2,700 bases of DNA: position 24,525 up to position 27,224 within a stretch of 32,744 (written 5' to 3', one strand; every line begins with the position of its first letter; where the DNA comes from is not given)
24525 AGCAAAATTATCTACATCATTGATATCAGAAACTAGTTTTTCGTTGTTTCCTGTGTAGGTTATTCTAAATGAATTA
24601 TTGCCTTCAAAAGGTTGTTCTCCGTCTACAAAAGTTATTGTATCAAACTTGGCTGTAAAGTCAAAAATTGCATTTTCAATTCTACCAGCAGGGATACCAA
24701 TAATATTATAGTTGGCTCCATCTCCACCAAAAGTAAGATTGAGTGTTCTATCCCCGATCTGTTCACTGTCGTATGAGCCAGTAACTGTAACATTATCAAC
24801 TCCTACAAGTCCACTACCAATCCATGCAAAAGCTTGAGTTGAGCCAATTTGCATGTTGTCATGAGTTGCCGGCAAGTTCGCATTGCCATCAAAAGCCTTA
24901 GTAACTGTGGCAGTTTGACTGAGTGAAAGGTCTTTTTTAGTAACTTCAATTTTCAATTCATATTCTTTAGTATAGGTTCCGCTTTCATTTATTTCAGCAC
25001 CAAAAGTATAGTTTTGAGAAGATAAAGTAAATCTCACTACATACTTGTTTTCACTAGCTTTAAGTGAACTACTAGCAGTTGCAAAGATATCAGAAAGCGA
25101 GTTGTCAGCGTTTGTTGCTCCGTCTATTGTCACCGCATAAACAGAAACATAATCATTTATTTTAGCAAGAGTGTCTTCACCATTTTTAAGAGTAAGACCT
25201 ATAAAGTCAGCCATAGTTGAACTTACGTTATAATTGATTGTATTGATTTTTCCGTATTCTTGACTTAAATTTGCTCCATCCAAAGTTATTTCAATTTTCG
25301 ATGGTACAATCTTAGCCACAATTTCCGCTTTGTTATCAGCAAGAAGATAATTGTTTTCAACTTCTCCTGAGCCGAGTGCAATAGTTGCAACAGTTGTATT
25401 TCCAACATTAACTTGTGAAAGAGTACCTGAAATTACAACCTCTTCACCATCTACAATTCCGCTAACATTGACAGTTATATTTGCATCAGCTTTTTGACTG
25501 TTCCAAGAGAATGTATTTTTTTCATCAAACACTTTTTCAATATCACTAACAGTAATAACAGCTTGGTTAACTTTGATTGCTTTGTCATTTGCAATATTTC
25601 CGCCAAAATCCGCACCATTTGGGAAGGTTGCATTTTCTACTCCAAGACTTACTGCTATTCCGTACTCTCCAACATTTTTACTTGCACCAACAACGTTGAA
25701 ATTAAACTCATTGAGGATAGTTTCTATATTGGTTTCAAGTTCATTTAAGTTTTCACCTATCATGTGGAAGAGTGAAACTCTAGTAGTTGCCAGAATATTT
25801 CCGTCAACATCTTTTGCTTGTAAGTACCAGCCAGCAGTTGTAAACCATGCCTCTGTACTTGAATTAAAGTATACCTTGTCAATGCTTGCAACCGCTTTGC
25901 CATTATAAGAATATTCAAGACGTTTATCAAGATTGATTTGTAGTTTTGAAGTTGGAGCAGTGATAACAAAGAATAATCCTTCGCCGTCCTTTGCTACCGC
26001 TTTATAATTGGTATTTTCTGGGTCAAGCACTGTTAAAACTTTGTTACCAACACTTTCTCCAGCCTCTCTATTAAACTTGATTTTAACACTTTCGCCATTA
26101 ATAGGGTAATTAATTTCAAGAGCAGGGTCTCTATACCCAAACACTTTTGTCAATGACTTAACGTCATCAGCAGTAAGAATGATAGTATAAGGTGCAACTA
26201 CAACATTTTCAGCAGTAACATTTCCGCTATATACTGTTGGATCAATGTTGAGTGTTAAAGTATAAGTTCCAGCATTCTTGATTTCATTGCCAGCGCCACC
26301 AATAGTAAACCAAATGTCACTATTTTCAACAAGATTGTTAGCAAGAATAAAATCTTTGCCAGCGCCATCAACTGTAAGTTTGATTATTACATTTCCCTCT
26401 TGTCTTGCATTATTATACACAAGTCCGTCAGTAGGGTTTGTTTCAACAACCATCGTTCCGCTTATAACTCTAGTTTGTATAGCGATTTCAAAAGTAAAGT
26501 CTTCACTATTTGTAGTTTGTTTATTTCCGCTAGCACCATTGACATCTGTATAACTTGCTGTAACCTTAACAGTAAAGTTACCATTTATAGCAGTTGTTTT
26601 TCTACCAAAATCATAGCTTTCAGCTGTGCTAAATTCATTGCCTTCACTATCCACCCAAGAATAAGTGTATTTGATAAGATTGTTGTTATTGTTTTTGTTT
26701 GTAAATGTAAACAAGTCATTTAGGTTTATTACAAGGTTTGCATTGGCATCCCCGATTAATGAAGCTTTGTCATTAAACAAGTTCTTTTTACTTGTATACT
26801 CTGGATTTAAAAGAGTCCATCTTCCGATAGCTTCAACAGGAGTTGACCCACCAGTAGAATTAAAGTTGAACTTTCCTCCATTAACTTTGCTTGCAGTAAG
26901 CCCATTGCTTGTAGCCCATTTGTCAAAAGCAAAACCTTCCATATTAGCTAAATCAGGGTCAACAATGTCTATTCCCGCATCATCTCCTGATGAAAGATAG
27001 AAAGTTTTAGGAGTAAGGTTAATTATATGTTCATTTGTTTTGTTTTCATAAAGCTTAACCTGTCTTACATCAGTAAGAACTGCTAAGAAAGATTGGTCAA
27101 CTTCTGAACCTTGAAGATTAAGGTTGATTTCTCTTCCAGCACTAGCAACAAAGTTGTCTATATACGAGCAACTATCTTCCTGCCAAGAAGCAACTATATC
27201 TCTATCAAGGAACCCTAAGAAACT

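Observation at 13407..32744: One ORF longer than 19.3 kb: a giant tail-anchored surface protein (at least 6,443 aa) with no recognisable wall-anchoring signal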

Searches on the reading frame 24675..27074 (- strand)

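Call 5: search_protein_families(library=pfam, proteins=[window:24675-27074:-], max_evalue=0.01)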
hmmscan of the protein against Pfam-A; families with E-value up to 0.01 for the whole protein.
window:24675-27074:- (800 aa): 1 family
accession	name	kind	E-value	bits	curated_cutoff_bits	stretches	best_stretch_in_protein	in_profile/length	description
PF07523.18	Big_3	-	0.0026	18.4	21.2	0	757-791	32-66/68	Bacterial Ig-like domain (group 3)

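Call 16: search_protein_families(library=ncbifam, proteins=[window:24675-27074:-], max_evalue=0.05)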
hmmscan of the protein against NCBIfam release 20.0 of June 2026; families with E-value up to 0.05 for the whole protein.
window:24675-27074:- (800 aa): 0 families

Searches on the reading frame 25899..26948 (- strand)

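Call 87: search_protein_families(library=pfam, proteins=[window:25899-26948:-], max_evalue=0.05)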
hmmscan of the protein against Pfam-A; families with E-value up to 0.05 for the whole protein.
window:25899-26948:- (350 aa): 2 families
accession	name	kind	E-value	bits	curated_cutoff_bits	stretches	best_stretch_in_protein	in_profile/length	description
PF18676.6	MBG_2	-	0.0025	18.8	25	1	265-322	7-69/72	MBG domain (YGX type)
PF07233.18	DUF1425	-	0.02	15.3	28.3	1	81-134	33-83/96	Protein of unknown function (DUF1425)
